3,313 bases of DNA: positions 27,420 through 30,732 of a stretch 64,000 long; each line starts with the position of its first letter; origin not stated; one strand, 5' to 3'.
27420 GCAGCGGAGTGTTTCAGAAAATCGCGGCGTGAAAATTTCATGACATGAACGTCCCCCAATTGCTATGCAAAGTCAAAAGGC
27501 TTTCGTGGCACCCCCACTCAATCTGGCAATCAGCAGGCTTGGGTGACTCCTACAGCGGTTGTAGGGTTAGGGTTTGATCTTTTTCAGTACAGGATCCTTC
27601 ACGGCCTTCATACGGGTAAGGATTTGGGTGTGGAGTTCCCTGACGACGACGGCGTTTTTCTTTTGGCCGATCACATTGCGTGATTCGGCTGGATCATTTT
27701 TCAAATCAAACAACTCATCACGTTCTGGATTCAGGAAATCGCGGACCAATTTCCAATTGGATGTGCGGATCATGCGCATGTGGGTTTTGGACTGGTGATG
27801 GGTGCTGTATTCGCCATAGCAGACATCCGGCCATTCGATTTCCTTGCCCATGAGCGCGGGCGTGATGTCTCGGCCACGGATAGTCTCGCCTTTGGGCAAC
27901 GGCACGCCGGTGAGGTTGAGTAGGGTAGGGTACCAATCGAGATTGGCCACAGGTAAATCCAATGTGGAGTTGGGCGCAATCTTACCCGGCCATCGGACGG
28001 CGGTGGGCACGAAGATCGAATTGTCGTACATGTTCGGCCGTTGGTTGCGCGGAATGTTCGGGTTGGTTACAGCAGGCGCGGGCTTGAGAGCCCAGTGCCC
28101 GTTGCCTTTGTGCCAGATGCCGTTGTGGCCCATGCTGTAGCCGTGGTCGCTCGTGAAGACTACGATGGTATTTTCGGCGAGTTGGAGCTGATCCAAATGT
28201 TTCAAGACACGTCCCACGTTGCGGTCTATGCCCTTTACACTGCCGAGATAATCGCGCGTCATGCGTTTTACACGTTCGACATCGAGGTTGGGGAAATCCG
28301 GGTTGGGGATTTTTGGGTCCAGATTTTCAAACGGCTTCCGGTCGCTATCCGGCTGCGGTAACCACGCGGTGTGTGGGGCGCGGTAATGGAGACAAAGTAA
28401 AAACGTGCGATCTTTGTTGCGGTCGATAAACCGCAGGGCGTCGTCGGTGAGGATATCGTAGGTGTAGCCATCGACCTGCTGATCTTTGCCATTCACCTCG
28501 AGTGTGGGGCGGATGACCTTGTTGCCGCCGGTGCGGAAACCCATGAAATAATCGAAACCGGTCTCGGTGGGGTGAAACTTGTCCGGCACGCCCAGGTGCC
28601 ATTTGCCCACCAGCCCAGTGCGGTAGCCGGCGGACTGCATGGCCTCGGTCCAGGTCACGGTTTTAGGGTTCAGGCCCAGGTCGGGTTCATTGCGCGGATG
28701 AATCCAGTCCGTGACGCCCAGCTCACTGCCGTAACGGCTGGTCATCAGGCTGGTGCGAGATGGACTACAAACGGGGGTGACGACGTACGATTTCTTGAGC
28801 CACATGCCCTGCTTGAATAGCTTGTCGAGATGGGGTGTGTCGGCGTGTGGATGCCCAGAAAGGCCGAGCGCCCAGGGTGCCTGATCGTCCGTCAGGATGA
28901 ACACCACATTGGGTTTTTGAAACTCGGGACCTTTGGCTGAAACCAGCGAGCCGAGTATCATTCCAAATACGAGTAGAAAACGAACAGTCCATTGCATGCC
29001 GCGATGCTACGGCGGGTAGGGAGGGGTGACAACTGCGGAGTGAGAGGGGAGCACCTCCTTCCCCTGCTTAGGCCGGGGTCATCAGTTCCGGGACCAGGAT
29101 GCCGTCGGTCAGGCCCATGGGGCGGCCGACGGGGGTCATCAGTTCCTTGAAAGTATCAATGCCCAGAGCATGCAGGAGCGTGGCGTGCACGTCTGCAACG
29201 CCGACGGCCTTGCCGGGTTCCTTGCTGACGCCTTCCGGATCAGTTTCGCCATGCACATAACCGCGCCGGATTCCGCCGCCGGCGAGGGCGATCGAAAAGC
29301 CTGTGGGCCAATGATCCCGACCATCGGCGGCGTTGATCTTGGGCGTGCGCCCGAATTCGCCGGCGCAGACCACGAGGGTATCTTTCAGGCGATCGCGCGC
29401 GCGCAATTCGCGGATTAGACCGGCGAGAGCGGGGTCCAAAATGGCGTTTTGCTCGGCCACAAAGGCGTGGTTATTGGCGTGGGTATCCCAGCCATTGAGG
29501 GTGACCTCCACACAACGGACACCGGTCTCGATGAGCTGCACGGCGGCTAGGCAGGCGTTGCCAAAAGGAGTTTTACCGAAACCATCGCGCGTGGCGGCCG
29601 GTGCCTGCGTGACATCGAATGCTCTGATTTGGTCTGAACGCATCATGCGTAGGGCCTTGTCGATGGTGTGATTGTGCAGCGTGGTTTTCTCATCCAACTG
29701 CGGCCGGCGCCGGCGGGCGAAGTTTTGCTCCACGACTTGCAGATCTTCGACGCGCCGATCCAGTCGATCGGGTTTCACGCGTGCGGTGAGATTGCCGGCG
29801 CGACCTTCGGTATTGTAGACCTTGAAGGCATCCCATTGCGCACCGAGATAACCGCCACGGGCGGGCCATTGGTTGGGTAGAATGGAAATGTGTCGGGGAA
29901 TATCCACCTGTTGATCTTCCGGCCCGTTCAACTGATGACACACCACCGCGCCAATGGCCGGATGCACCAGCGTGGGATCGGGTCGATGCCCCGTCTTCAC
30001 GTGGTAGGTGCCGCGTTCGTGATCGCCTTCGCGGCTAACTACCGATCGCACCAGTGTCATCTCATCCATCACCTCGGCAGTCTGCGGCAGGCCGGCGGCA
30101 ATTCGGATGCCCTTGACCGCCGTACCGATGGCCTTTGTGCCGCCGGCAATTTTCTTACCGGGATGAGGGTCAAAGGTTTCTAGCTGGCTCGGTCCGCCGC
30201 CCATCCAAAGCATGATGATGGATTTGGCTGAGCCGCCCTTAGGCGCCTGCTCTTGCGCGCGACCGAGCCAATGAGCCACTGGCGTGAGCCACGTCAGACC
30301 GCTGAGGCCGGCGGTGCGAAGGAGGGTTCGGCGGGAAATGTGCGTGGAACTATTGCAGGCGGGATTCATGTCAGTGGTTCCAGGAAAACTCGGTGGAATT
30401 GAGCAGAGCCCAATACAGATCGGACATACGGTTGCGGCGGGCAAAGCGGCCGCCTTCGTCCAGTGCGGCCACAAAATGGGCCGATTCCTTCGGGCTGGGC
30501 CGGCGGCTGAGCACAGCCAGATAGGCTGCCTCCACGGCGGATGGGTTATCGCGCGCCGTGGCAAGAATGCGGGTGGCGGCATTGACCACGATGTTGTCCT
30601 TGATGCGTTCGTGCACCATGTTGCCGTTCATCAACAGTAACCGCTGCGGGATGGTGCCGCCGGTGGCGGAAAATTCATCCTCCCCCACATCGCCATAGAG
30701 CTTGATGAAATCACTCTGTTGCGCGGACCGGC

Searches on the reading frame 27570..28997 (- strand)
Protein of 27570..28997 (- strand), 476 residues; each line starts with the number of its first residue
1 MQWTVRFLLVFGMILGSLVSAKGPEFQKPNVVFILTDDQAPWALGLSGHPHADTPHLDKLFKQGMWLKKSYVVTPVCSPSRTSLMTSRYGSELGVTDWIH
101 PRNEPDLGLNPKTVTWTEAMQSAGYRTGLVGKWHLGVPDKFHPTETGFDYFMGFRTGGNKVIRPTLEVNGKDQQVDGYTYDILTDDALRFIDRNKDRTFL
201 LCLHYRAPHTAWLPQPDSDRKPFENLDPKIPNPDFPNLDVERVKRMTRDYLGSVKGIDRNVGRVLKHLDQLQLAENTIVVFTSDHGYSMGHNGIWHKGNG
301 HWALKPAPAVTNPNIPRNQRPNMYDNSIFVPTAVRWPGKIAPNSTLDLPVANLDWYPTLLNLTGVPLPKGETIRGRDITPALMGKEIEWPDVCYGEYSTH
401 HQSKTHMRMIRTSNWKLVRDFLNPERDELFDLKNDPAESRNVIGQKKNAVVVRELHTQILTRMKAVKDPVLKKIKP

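Call 39: search_protein_families(library=pfam, proteins=[window:27570-28997:-], max_evalue=0.0001)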
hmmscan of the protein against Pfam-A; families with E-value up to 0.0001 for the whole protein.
window:27570-28997:- (476 aa): 3 families
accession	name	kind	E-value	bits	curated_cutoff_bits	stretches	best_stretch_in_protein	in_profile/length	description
PF00884.28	Sulfatase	-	1.4e-54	185.9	25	1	29-365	1-301/301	Sulfatase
PF16347.10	SGSH_C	-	6.6e-26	91.7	29.3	1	323-461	11-150/154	N-sulphoglucosamine sulphohydrolase, C-terminal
PF01663.27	Phosphodiest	-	2.6e-12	47.4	23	1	49-290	17-224/342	Type I phosphodiesterase / nucleotide pyrophosphatase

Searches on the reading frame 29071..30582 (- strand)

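Call 39: search_protein_families(library=pfam, proteins=[window:29071-30582:-], max_evalue=0.0001)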
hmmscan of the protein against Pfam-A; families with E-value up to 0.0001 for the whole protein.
window:29071-30582:- (504 aa): 1 family
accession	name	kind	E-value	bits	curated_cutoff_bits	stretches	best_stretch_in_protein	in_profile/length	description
PF07394.17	DUF1501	-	7.7e-96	322.1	27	1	119-493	1-381/390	Protein of unknown function (DUF1501)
